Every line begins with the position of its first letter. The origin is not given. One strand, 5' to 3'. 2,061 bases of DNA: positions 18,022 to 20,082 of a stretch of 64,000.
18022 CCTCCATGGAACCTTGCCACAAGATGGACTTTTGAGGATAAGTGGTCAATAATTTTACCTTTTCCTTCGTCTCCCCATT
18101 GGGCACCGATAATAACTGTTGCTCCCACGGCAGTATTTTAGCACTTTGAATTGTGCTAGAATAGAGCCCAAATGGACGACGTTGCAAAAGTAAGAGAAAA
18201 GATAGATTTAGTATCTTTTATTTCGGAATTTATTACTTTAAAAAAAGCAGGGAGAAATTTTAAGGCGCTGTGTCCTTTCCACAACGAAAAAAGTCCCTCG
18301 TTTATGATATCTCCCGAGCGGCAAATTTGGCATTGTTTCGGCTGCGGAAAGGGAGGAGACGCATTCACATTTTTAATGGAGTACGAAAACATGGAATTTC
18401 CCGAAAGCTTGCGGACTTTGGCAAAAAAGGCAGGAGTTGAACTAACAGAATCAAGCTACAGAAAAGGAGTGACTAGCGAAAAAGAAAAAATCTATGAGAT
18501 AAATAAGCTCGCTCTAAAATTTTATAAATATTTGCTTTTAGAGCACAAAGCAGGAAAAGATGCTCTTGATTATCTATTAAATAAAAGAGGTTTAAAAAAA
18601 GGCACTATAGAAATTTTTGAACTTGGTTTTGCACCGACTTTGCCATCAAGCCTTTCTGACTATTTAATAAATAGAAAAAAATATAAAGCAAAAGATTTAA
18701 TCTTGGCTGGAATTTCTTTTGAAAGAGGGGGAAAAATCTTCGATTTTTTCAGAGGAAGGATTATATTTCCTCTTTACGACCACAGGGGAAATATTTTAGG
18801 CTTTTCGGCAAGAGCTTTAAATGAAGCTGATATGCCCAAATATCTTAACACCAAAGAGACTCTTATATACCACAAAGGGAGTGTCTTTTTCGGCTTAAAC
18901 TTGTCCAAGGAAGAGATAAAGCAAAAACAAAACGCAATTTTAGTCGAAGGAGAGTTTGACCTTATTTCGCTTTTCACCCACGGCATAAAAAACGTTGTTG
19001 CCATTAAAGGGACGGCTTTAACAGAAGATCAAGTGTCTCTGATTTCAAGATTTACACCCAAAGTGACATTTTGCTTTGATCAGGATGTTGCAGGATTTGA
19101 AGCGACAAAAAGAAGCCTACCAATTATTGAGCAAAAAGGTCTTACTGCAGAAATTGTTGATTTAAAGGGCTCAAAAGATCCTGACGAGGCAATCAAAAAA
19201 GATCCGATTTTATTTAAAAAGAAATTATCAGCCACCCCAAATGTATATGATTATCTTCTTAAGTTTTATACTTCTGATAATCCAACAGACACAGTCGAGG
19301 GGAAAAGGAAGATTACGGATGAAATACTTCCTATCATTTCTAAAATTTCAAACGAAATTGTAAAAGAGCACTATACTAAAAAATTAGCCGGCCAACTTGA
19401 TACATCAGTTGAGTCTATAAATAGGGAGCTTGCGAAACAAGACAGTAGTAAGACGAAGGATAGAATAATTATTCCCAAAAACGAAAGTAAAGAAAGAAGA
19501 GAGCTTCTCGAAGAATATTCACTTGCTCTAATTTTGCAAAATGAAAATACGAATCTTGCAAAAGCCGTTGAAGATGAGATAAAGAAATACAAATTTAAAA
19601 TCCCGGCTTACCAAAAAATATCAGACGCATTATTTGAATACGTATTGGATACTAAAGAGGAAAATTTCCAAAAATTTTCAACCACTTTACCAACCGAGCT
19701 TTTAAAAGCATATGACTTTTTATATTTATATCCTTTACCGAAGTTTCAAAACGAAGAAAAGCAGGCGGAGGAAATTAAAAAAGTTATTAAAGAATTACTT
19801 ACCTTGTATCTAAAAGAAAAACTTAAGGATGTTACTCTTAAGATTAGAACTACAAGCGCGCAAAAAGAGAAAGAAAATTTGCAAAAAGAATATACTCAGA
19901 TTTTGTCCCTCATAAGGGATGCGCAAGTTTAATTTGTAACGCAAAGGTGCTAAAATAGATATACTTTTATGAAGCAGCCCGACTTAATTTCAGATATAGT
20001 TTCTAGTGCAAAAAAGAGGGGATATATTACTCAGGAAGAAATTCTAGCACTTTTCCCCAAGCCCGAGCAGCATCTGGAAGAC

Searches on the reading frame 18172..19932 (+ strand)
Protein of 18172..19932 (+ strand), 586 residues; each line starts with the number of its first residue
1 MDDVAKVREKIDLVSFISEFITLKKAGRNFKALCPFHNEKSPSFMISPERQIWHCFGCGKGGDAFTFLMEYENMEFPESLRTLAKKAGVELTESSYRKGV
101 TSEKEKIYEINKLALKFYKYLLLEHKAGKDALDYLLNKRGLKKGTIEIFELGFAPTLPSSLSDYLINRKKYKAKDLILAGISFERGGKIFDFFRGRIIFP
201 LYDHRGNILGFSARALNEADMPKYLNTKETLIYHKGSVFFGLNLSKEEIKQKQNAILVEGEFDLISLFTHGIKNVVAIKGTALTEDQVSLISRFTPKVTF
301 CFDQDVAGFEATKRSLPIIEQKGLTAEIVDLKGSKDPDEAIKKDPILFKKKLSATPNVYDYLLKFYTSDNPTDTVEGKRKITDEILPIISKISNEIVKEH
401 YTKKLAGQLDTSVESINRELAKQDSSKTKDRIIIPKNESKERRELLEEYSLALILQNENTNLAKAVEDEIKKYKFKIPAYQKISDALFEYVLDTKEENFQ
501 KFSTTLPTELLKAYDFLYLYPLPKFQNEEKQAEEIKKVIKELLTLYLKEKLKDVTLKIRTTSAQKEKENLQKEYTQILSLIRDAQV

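Call 28: find_encoding_contigs(protein=window:18172-19932:+, flank=10000, max_places=1)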
Protein window:18172-19932:+ (586 aa): 14 contigs read that carry it; 1 place shown.
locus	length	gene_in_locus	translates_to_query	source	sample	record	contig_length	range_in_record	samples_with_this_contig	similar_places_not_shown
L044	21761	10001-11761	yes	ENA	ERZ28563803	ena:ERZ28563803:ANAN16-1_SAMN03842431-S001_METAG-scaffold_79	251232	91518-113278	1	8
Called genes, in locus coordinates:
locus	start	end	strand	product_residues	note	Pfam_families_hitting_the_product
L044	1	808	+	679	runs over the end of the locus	PF00133:tRNA-synt_1, PF09334:tRNA-synt_1g (weak), PF13603:tRNA-synt_1_2 (faint), PF00133:tRNA-synt_1, PF09334:tRNA-synt_1g (weak), PF08264:Anticodon_1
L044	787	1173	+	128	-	PF07719:TPR_2 (faint), PF13181:TPR_8 (faint), PF14559:TPR_19 (weak)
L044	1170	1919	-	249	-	PF01386:Ribosomal_L25p, PF14693:Ribosomal_TL5_C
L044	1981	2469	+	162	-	PF02075:RuvC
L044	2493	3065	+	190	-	PF01330:RuvA_N, PF14520:HHH_5, PF07499:RuvA_C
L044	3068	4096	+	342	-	PF00493:MCM (faint), PF05496:RuvB_N, PF00004:AAA, PF07728:AAA_5, PF17864:AAA_lid_4, PF05491:WHD_RuvB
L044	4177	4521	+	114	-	-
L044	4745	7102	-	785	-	PF00690:Cation_ATPase_N, PF00122:E1-E2_ATPase, PF00702:Hydrolase, PF13246:Cation_ATPase, PF00689:Cation_ATPase_C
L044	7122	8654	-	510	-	PF05362:Lon_C (weak), PF13541:ChlI, PF00158:Sigma54_activat (faint), PF00493:MCM (faint), PF01078:Mg_chelatase, PF07728:AAA_5 (weak), PF13335:Mg_chelatase_C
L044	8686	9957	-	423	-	PF00709:Adenylsucc_synt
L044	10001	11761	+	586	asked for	PF01807:Zn_ribbon_DnaG, PF08275:DNAG_N, PF01751:Toprim, PF13155:Toprim_2, PF13662:Toprim_4, PF10410:DnaB_bind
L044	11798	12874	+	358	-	PF03979:Sigma70_r1_1, PF00140:Sigma70_r1_2, PF04542:Sigma70_r2, PF04539:Sigma70_r3, PF04545:Sigma70_r4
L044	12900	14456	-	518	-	PF00478:IMPDH (weak)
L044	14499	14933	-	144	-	-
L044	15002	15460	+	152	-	PF00571:CBS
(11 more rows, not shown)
